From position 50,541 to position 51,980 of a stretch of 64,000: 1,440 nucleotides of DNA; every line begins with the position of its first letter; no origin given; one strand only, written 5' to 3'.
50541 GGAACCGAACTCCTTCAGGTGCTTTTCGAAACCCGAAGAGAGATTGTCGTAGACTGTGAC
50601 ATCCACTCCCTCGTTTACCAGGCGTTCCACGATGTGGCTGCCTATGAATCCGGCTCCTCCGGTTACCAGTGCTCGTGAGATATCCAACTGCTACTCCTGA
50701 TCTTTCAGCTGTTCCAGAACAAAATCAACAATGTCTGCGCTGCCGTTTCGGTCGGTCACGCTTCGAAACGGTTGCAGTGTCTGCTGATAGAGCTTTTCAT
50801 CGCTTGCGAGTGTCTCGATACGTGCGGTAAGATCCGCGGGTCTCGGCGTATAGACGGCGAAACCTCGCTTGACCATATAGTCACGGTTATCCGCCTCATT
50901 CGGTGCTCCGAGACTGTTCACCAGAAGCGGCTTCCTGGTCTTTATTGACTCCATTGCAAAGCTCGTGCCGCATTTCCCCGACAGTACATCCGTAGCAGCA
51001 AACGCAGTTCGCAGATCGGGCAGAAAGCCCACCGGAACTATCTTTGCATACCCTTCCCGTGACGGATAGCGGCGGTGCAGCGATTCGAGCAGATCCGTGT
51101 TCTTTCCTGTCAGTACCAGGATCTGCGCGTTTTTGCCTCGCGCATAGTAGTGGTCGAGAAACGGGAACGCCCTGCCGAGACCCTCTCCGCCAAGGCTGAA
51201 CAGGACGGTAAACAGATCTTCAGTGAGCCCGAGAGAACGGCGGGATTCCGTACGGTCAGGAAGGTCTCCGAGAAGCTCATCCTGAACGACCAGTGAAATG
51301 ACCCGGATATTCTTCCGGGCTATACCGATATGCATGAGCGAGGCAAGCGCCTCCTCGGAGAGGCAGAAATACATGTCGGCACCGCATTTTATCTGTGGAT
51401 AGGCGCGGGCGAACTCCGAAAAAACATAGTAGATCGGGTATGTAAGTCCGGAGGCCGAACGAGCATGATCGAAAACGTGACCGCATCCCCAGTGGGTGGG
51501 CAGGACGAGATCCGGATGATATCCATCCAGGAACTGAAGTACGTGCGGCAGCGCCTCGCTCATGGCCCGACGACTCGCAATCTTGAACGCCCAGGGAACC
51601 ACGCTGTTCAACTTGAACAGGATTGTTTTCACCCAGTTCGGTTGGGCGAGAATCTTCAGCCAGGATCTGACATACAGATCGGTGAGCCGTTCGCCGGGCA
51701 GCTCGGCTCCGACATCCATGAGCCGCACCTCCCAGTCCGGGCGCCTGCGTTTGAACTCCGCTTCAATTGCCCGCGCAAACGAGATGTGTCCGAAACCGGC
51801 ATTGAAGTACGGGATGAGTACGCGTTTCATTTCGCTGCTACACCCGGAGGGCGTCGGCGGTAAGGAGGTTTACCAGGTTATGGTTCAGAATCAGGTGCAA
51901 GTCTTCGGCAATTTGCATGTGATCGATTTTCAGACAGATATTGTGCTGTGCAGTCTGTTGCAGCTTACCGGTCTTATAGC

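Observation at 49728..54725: Complete GDP-heptose pathway co-operonic with a diacylglycerol-type (UgtP/MGDG-synthase-like) glycosyltransferase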

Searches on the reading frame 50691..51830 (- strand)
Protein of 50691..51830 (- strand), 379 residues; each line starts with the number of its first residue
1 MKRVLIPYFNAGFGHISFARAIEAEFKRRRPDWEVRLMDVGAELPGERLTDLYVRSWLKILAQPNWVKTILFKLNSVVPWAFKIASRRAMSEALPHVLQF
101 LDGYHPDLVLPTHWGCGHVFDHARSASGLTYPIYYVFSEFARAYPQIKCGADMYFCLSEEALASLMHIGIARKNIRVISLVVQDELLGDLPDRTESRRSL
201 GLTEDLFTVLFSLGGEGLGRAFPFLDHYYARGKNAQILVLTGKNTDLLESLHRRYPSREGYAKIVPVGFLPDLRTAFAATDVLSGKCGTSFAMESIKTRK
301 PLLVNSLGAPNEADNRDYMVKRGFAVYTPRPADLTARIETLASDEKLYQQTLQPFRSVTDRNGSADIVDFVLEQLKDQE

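Call 4: search_protein_families(library=pfam, proteins=[window:50691-51830:-])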
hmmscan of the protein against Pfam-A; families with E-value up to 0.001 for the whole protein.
window:50691-51830:- (379 aa): 1 family
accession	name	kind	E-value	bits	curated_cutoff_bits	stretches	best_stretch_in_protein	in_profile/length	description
PF06925.17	MGDG_synth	-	3.3e-05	24.5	25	1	15-181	1-168/169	Monogalactosyldiacylglycerol (MGDG) synthase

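Call 5: search_protein_families(library=ncbifam, proteins=[window:50691-51830:-])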
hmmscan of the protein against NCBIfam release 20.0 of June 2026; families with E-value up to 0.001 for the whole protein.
window:50691-51830:- (379 aa): 2 families
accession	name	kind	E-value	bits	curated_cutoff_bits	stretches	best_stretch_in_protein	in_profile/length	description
NF010135.0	PRK13609.1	equivalog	2.9e-19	69.3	500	1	2-375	5-369/388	diglucosyl diacylglycerol synthase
NF010134.0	PRK13608.1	equivalog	5.5e-14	52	557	1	106-357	105-351/391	diglucosyl diacylglycerol synthase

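Call 6: find_homologous_proteins(query=window:50691-51830:-)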
Query window:50691-51830:- (379 aa): 20 proteins with E <= 0.001 among 8000 candidates.
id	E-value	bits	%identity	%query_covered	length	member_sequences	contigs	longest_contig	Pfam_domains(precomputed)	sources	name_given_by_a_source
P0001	8.8e-170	583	67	98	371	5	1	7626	PF06925.18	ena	-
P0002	3.6e-161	554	63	98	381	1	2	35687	PF06925.18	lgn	-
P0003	1.3e-155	536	61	100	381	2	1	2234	PF06925.18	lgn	-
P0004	1.8e-130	453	54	100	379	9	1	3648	PF06925.18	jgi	-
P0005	4.9e-128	445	56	90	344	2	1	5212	-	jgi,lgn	-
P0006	1.5e-123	431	52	100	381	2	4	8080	PF06925.18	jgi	jgi:UDP-N-acetylglucosamine:LPS N-acetylglucosamine transferase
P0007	3.6e-117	410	50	100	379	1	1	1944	-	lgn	-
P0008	6.3e-117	409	51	99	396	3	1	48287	PF06925.18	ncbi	-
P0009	2.9e-115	403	53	91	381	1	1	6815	PF06925.18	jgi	jgi:UDP-N-acetylglucosamine:LPS N-acetylglucosamine transferase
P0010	3.4e-109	383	46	99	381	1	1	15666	-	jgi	jgi:1,2-diacylglycerol 3-beta-galactosyltransferase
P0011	1.3e-106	375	60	71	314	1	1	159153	PF06925.18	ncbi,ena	-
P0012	5.7e-106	373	50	94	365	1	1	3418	PF06925.18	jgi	jgi:processive 1,2-diacylglycerol beta-glucosyltransferase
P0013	1.5e-104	368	48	98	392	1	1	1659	-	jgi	jgi:UDP-N-acetylglucosamine:LPS N-acetylglucosamine transferase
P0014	3.9e-104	367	50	91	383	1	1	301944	PF06925.18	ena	-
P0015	3.4e-98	347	49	90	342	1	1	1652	PF06925.18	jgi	jgi:UDP-N-acetylglucosamine:LPS N-acetylglucosamine transferase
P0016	6.1e-94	333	44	99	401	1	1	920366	PF06925.18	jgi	-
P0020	3.2e-4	38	23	60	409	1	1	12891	PF04101.23,PF06925.18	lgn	-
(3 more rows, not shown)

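Call 7: find_related_loci(query=window:50691-51830:-, collection=genome_contigs, flank=8000)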
Query window:50691-51830:- (379 aa) in genome_contigs; peptide patterns used: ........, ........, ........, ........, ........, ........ (x = any residue, [..] = any of these).
74 stretches matched a pattern; 1 encode a relative of the query (tblastn E <= 1e-3); 1 distinct loci.
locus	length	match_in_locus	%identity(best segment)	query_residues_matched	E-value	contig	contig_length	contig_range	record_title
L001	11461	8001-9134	59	1-378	2e-159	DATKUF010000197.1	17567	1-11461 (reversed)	MAG TPA_asm: Spirochaetia bacterium isolate SMAG_U14100 k141_1371339, whole genome shotgun sequence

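Call 9: find_encoding_contigs(protein=P0016, flank=8000, max_places=2)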
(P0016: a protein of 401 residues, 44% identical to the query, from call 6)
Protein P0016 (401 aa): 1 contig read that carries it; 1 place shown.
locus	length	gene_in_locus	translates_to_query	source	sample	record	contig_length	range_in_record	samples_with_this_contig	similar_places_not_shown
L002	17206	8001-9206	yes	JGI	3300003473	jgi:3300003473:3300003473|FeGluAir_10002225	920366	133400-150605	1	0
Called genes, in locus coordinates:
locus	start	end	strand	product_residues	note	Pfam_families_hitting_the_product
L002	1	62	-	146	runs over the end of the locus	PF00359:PTS_EIIA_2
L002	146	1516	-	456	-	PF00919:UPF0004, PF04055:Radical_SAM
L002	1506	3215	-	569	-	PF00919:UPF0004, PF04055:Radical_SAM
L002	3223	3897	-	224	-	PF00970:FAD_binding_6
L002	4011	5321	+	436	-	PF00483:NTP_transferase, PF12804:NTP_transf_3, PF13242:Hydrolase_like (weak)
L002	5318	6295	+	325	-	PF00288:GHMP_kinases_N, PF08544:GHMP_kinases_C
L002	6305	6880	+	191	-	PF13580:SIS_2, PF01380:SIS (weak)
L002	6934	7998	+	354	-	PF03706:LPG_synthase_TM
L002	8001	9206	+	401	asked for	PF06925:MGDG_synth (weak)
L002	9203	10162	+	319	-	PF00106:adh_short (weak), PF01073:3Beta_HSD, PF01370:Epimerase, PF02719:Polysacc_synt_2, PF04321:RmlD_sub_bind, PF07993:NAD_binding_4, PF13460:NAD_binding_10, PF16363:GDP_Man_Dehyd, +2 more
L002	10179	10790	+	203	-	PF01832:Glucosaminidase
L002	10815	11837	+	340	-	PF01757:Acyl_transf_3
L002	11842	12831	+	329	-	PF16881:LIAS_N (weak), PF04055:Radical_SAM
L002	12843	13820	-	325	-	PF02445:NadA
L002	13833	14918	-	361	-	PF00990:GGDEF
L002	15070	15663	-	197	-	-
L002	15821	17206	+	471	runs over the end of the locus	PF00224:PK, PF02887:PK_C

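Call 10: find_encoding_contigs(protein=P0014, flank=8000, max_places=2)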
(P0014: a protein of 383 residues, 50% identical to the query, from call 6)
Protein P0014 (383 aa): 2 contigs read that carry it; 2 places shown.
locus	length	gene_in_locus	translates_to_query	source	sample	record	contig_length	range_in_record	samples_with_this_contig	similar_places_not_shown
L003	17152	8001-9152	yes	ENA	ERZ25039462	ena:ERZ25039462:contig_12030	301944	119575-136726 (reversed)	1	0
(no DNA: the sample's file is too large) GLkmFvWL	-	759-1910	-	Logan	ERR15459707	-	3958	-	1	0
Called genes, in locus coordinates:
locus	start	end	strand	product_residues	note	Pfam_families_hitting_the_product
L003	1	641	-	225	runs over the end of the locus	-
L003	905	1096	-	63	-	-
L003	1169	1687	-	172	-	-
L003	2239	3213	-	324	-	-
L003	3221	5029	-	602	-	PF12733:Cadherin-like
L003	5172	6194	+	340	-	PF01073:3Beta_HSD, PF01370:Epimerase, PF04321:RmlD_sub_bind (weak), PF05368:NmrA (weak), PF07993:NAD_binding_4, PF13460:NAD_binding_10, PF16363:GDP_Man_Dehyd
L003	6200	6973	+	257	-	PF02517:Rce1-like (weak)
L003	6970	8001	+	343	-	PF01073:3Beta_HSD, PF01370:Epimerase, PF13460:NAD_binding_10, PF16363:GDP_Man_Dehyd (weak), PF07993:NAD_binding_4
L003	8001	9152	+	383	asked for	PF06925:MGDG_synth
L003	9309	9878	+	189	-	-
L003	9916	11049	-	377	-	PF01073:3Beta_HSD, PF01370:Epimerase, PF02719:Polysacc_synt_2 (weak), PF13460:NAD_binding_10, PF16363:GDP_Man_Dehyd (weak), PF07993:NAD_binding_4, PF01370:Epimerase (weak)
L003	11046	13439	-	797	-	PF03176:MMPL, PF12349:Sterol-sensing (weak), PF03176:MMPL, PF12349:Sterol-sensing (weak)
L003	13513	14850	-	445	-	PF00072:Response_reg, PF00158:Sigma54_activat, PF14532:Sigma54_activ_2, PF25601:AAA_lid_14, PF02954:HTH_8, PF18024:HTH_50 (weak)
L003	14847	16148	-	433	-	PF00512:HisKA, PF02518:HATPase_c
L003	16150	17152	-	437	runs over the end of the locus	PF02321:OEP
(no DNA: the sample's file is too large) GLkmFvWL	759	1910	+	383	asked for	PF06925:MGDG_synth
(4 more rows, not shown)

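Call 11: find_encoding_contigs(protein=P0011, flank=8000, max_places=2)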
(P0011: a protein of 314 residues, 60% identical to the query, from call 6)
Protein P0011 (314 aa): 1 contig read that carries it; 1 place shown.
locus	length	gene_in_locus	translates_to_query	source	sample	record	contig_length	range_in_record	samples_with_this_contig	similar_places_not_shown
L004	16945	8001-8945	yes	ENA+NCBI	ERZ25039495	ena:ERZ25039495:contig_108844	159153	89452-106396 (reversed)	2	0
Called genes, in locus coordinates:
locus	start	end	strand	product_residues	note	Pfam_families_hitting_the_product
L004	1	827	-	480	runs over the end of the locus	PF20695:UbiD_N, PF01977:UbiD, PF20696:UbiD_C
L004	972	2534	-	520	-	PF00355:Rieske, PF13806:Rieske_2, PF07992:Pyr_redox_2, PF13241:NAD_binding_7 (faint), PF13738:Pyr_redox_3 (weak), PF00070:Pyr_redox, PF14759:Reductase_C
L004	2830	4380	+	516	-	PF07690:MFS_1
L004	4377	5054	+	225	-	PF00293:NUDIX (weak)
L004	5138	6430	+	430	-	PF00483:NTP_transferase, PF12804:NTP_transf_3, PF13419:HAD_2 (faint), PF13242:Hydrolase_like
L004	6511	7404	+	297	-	PF00288:GHMP_kinases_N, PF08544:GHMP_kinases_C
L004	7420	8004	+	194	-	PF13580:SIS_2, PF01380:SIS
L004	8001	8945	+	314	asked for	PF06925:MGDG_synth (weak)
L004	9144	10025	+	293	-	PF00106:adh_short (weak), PF01073:3Beta_HSD, PF01370:Epimerase, PF02719:Polysacc_synt_2, PF04321:RmlD_sub_bind, PF05368:NmrA, PF13460:NAD_binding_10, PF16363:GDP_Man_Dehyd, +2 more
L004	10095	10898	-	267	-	PF07238:PilZ (faint)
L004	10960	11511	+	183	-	-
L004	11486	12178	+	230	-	PF01497:Peripla_BP_2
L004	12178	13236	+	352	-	PF01032:FecCD, PF00950:ABC-3 (weak)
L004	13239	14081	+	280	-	PF00005:ABC_tran, PF13304:AAA_21 (faint)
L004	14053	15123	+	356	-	PF02277:DBI_PRT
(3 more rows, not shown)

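Call 12: find_encoding_contigs(protein=P0008, flank=8000, max_places=2)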
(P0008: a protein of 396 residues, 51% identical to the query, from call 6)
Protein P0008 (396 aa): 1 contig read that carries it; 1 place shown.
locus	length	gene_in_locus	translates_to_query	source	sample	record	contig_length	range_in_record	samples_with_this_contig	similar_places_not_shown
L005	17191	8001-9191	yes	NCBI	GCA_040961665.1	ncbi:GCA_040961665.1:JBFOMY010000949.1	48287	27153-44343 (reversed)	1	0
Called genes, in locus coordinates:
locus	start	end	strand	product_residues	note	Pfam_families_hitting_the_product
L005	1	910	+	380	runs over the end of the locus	PF14659:Phage_int_SAM_3 (faint), PF00589:Phage_integrase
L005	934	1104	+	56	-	-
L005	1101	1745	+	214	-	PF12728:HTH_17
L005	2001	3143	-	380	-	PF05065:Phage_capsid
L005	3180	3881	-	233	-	PF04586:Peptidase_S78 (faint)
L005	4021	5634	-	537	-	-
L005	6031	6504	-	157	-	-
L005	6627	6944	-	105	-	-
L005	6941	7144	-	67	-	PF12728:HTH_17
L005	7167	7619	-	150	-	-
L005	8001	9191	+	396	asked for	PF06925:MGDG_synth (weak)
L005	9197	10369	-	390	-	PF13500:AAA_26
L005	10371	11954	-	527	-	PF00682:HMGL-like, PF22617:HCS_D2, PF08502:LeuA_dimer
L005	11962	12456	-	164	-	PF00694:Aconitase_C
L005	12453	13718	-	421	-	PF00330:Aconitase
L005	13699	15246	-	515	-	PF00682:HMGL-like, PF22617:HCS_D2, PF08502:LeuA_dimer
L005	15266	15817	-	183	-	PF01842:ACT, PF22629:ACT_AHAS_ss, PF13710:ACT_5, PF10369:ALS_ss_C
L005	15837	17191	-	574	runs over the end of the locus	PF02776:TPP_enzyme_N, PF00205:TPP_enzyme_M, PF02775:TPP_enzyme_C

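Call 13: find_encoding_contigs(protein=P0002, flank=8000, max_places=2)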
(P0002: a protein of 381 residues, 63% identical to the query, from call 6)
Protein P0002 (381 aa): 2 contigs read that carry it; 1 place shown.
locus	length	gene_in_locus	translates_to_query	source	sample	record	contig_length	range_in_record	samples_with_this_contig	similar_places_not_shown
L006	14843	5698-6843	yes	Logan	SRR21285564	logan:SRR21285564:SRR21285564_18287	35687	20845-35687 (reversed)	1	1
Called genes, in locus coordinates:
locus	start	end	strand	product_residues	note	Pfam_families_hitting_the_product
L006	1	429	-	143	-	?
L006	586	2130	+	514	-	PF00083:Sugar_tr (weak), PF06609:TRI12, PF07690:MFS_1, PF05977:MFS_3 (weak)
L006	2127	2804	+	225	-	PF00293:NUDIX (weak)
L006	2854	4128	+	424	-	PF00483:NTP_transferase, PF12804:NTP_transf_3, PF00702:Hydrolase, PF13419:HAD_2 (weak), PF13242:Hydrolase_like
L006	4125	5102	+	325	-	PF00288:GHMP_kinases_N, PF08544:GHMP_kinases_C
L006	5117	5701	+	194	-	PF13580:SIS_2, PF01380:SIS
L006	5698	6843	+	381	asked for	PF06925:MGDG_synth (weak)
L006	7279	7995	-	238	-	PF07238:PilZ (weak)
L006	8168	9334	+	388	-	PF01497:Peripla_BP_2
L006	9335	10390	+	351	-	PF01032:FecCD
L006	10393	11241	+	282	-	PF00005:ABC_tran, PF13304:AAA_21 (faint)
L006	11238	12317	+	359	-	PF02277:DBI_PRT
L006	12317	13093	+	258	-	PF02654:CobS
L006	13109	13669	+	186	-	PF02283:CobU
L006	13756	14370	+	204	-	PF06790:UPF0259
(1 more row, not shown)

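Call 14: find_encoding_contigs(protein=P0010, flank=8000, max_places=2)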
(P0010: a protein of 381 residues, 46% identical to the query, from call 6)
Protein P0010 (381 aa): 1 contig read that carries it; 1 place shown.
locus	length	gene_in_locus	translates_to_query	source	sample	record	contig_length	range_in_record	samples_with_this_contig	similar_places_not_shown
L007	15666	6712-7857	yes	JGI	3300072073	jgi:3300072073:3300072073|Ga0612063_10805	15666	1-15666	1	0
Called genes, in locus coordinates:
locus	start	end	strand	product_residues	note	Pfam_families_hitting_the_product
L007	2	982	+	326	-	?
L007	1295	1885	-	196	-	-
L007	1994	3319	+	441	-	PF00483:NTP_transferase, PF12804:NTP_transf_3, PF00702:Hydrolase (weak), PF13419:HAD_2 (faint), PF13242:Hydrolase_like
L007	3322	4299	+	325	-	PF00288:GHMP_kinases_N, PF08544:GHMP_kinases_C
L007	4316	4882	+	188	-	PF13580:SIS_2, PF01380:SIS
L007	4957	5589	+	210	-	PF05724:TPMT (faint), PF13489:Methyltransf_23 (faint), PF13847:Methyltransf_31 (weak), PF08241:Methyltransf_11, PF13649:Methyltransf_25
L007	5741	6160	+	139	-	PF13489:Methyltransf_23 (weak), PF05175:MTS (weak), PF13847:Methyltransf_31, PF08241:Methyltransf_11, PF08242:Methyltransf_12, PF13649:Methyltransf_25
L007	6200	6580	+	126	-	-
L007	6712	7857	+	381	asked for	-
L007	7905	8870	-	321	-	PF01073:3Beta_HSD, PF01370:Epimerase, PF02719:Polysacc_synt_2, PF04321:RmlD_sub_bind, PF07993:NAD_binding_4 (faint), PF13460:NAD_binding_10 (weak), PF16363:GDP_Man_Dehyd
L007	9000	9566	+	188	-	PF13238:AAA_18 (weak)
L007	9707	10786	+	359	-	-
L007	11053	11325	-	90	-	-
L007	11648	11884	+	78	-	-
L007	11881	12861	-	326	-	PF00248:Aldo_ket_red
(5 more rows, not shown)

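Call 22: search_solved_structures(query=A1, max_evalue=1)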
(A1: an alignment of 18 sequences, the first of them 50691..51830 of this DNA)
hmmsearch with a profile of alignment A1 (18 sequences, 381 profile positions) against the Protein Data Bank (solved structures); distinct sequences matched with E-value up to 1: 35.
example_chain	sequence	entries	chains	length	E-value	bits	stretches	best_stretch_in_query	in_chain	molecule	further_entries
4wyi_A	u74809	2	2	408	9.4e-55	189.2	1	2-379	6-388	Monogalactosyldiacylglycerol synthase 1, chloroplastic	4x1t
9wde_A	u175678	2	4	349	1.4e-42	149.1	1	85-374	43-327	Processive diacylglycerol beta-glucosyltransferase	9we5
3s2u_A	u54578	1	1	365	1.3e-08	37.3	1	255-374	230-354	UDP-N-acetylglucosamine--N-acetylmuramyl-(pentapeptide) pyrophosphoryl-undecaprenol N-acet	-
7d1i_A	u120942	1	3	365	1.1e-07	34.3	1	227-371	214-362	UDP-N-acetylglucosamine--N-acetylmuramyl-(pentapeptide) pyrophosphoryl-undecaprenol N-acet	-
1f0k_A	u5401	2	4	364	6.2e-06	28.5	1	250-375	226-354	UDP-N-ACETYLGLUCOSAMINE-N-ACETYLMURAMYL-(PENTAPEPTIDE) PYROPHOSPHORYL-UNDECAPRENOL N-ACETY | UDP-N-acetylglucosamine--N-acetylmuramyl-(pentapeptide) pyrophospho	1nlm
7vlb_A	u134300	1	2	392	0.00011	24.3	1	275-378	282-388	UDP-glycosyltransferase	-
6kqx_A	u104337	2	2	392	0.00012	24.2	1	275-378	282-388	Uncharacterized UDP-glucosyltransferase YjiC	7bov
6kqw_A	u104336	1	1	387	0.00028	23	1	275-375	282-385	Uncharacterized UDP-glucosyltransferase YjiC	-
3dzc_A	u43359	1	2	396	0.0012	21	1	96-371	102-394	UDP-N-acetylglucosamine 2-epimerase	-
2iv7_A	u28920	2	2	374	0.0015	20.7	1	123-308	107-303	LIPOPOLYSACCHARIDE CORE BIOSYNTHESIS PROTEIN RFAG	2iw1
5n7z_A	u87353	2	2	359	0.0024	19.9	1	82-182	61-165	Lipopolysaccharide 1,6-galactosyltransferase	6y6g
7vza_A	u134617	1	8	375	0.0024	19.9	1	145-354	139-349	Putative UDP-N-acetylglucosamine 2-epimerase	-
5n80_A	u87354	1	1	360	0.0024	19.9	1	82-182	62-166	Lipopolysaccharide 1,6-galactosyltransferase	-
6y6i_A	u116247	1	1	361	0.0025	19.9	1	82-182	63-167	Lipopolysaccharide 1,6-galactosyltransferase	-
7vyy_A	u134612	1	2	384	0.0026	19.8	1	145-354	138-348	Putative UDP-N-acetylglucosamine 2-epimerase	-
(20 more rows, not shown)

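Call 23: search_solved_structures(query=window:50691-51830:-, max_evalue=0.001, show_alignments=2)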
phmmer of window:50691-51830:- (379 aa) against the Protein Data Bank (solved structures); distinct sequences matched with E-value up to 0.001: 2.
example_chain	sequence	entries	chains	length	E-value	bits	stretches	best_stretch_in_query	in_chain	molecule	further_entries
4wyi_A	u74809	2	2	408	8.2e-16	61.2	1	2-335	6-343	Monogalactosyldiacylglycerol synthase 1, chloroplastic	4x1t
9wde_A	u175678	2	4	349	1.7e-12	50.3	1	99-373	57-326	Processive diacylglycerol beta-glucosyltransferase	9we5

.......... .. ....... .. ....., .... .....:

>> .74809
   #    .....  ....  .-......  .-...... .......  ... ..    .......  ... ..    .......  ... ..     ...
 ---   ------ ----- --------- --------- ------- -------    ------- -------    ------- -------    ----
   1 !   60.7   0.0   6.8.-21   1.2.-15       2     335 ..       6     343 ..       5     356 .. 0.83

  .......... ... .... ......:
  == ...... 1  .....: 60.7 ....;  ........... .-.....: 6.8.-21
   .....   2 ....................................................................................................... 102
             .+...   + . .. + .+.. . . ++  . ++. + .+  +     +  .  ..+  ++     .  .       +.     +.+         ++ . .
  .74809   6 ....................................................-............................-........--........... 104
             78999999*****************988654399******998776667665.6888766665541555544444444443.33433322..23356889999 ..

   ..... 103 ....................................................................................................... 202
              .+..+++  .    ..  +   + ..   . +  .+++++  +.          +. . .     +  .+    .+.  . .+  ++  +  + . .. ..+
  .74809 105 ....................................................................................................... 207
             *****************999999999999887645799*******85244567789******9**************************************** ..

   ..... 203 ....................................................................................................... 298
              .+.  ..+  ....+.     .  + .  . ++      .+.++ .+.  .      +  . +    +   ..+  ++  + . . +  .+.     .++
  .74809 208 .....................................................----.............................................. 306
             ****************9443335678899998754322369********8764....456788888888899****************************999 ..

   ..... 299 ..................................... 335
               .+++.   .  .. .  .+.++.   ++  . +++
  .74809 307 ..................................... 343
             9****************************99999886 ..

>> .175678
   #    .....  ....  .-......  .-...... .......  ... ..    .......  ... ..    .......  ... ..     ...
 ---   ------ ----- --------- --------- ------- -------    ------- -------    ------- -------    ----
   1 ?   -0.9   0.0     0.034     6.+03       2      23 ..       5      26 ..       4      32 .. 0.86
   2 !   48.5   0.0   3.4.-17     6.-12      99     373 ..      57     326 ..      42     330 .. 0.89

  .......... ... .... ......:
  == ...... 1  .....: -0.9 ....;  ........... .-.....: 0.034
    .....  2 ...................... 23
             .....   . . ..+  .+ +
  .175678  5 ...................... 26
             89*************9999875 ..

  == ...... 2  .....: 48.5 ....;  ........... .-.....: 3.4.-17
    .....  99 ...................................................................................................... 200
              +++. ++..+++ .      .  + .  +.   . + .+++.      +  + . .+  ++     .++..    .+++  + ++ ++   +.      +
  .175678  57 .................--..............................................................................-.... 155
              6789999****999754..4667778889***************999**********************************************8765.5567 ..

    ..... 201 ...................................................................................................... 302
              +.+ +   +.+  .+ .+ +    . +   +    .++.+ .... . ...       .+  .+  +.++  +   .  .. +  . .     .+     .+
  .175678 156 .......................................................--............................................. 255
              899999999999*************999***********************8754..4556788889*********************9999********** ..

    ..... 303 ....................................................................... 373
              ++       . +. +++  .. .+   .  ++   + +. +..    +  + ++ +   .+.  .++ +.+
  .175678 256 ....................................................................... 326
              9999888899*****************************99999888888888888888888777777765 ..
